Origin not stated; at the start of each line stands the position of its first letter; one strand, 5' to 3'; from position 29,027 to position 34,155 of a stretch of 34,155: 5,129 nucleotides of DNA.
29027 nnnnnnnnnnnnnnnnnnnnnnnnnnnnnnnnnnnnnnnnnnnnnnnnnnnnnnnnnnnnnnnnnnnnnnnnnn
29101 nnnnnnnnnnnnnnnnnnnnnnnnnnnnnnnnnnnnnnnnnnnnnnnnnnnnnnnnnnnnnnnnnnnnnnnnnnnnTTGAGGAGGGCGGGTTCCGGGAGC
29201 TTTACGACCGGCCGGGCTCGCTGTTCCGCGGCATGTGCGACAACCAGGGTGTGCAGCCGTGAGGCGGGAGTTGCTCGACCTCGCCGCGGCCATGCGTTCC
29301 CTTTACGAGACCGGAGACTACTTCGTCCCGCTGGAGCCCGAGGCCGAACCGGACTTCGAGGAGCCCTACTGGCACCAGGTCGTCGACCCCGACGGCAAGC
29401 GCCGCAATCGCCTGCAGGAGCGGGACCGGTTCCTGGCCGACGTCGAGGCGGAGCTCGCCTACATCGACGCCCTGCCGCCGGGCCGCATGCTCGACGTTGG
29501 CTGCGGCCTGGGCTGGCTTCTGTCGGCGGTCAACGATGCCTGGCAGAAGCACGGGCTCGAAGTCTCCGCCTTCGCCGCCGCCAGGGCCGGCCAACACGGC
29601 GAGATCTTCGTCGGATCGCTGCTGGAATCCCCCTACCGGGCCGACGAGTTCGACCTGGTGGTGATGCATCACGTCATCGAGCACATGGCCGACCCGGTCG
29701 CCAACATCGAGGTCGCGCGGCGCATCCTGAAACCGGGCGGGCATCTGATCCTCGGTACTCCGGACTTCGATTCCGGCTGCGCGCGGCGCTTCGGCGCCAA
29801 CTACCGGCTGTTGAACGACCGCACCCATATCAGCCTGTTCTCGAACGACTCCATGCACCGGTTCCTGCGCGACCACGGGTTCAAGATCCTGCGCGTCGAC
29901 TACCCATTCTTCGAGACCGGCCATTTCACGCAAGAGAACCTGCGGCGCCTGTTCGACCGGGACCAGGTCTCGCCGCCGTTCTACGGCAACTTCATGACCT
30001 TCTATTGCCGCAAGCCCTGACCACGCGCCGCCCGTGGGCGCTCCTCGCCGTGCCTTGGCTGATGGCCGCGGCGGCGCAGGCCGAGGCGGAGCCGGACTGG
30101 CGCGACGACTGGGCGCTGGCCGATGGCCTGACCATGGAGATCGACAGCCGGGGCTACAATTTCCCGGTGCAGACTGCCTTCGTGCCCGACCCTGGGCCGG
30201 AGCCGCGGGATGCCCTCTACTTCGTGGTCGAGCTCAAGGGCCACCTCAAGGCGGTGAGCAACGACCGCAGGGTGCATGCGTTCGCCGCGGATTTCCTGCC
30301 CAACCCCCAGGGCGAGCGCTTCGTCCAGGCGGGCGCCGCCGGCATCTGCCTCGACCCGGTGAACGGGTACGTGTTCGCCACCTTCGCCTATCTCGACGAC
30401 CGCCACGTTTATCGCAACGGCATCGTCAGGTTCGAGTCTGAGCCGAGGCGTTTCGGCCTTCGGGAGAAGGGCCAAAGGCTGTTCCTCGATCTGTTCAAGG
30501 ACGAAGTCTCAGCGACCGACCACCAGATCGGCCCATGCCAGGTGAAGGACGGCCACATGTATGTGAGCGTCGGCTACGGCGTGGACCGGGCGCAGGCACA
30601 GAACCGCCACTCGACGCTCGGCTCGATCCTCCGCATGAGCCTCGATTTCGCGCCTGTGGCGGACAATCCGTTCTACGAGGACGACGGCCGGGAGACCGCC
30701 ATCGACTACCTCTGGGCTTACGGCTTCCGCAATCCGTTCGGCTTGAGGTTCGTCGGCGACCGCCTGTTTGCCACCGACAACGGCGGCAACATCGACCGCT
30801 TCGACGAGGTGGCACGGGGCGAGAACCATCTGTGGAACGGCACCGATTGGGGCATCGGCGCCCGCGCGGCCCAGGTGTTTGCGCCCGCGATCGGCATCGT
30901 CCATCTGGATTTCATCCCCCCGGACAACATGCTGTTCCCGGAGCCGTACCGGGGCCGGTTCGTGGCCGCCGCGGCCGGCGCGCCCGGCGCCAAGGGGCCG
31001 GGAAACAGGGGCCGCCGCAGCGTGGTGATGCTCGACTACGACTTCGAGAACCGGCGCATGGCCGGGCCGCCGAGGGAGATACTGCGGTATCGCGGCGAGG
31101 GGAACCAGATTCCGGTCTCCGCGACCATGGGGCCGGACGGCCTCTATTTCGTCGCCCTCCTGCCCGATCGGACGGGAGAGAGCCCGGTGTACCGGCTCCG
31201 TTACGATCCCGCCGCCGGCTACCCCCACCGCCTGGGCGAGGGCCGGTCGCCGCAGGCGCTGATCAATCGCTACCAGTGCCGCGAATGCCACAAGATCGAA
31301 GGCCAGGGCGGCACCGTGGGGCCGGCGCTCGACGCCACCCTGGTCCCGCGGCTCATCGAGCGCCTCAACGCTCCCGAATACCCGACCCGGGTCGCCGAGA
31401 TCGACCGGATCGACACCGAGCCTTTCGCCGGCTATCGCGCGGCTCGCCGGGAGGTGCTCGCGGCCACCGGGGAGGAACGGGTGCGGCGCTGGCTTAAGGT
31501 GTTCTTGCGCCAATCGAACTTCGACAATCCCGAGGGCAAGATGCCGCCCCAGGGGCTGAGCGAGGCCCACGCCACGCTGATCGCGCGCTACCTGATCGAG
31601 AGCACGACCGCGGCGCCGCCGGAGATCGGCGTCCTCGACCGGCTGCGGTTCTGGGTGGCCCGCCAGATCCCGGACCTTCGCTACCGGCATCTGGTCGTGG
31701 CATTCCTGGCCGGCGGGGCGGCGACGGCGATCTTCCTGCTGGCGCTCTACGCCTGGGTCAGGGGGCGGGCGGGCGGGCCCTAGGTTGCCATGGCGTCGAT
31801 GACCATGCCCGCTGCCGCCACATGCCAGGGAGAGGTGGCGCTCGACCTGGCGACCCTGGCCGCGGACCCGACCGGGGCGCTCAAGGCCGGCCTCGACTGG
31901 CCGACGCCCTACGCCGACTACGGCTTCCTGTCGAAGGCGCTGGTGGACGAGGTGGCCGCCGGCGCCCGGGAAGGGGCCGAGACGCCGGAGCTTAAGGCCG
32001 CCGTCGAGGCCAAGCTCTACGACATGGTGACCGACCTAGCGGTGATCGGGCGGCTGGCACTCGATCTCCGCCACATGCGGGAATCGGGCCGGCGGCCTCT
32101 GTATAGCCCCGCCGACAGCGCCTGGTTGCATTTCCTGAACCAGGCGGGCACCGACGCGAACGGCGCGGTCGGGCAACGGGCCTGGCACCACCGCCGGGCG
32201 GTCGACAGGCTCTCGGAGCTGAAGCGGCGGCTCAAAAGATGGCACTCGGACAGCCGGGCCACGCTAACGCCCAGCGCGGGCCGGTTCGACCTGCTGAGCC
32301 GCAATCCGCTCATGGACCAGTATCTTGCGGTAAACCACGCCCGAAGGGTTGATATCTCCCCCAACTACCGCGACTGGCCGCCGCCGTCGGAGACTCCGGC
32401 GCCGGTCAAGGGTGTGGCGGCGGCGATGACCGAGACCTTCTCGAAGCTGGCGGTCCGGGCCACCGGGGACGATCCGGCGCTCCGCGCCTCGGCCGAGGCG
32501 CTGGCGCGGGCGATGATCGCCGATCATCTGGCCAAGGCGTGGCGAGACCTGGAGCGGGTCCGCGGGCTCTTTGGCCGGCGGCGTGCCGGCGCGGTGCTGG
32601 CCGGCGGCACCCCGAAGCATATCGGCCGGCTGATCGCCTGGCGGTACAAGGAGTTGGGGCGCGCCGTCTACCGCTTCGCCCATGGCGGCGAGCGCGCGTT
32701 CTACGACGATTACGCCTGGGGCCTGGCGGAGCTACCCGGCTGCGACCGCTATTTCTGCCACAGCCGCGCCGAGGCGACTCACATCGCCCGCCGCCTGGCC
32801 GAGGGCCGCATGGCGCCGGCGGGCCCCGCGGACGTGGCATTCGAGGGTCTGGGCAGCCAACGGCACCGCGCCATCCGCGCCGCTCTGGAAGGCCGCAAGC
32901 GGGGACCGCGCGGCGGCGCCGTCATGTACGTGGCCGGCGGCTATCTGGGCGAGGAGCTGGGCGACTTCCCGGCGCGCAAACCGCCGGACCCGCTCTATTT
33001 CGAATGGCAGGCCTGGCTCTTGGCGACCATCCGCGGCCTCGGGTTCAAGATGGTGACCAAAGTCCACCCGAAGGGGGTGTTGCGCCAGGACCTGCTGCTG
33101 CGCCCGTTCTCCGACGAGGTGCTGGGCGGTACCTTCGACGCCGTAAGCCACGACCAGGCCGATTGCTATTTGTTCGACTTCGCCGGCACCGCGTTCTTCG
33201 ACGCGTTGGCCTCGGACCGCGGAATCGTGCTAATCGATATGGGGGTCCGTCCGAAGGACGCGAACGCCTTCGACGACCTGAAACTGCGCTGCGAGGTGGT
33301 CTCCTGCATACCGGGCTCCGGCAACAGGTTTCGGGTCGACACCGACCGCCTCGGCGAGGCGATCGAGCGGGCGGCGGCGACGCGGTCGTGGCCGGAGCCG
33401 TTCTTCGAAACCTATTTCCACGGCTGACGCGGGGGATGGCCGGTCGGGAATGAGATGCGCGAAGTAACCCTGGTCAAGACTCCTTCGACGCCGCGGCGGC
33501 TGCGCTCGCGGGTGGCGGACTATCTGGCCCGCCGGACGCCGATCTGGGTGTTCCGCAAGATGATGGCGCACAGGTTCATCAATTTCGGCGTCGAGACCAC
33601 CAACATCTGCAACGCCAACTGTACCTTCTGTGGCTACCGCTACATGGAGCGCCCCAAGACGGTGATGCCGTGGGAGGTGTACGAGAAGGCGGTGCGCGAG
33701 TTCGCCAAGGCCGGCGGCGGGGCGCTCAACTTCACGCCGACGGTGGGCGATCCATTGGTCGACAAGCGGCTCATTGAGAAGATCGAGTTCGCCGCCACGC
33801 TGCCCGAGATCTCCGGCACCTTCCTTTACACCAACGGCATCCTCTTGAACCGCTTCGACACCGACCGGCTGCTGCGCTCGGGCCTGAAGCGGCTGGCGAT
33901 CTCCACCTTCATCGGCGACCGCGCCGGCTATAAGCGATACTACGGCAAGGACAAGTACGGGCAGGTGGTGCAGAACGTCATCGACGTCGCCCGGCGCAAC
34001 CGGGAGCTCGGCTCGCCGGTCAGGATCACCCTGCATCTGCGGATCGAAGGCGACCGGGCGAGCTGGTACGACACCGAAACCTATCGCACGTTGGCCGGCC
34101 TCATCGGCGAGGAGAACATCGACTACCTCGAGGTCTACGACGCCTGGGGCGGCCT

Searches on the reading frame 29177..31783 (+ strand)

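Call 10: search_protein_families(library=pfam, proteins=[window:29177-31783:+], max_evalue=0.001)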
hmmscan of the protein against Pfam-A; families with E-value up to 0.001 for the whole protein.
window:29177-31783:+ (868 aa): 1 family
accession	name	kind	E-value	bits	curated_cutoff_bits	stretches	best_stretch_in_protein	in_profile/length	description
PF07995.17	GSDH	-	3e-20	73.2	25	1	346-559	13-225/332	Glucose / Sorbosone dehydrogenase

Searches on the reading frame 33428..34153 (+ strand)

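Call 10: search_protein_families(library=pfam, proteins=[window:33428-34153:+], max_evalue=0.001)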
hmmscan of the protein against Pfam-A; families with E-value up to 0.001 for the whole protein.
window:33428-34153:+ (242 aa): 1 family
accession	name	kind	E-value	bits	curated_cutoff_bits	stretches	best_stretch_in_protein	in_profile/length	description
PF04055.27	Radical_SAM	-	4.5e-17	63.2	29.5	1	55-198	1-143/166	Radical SAM superfamily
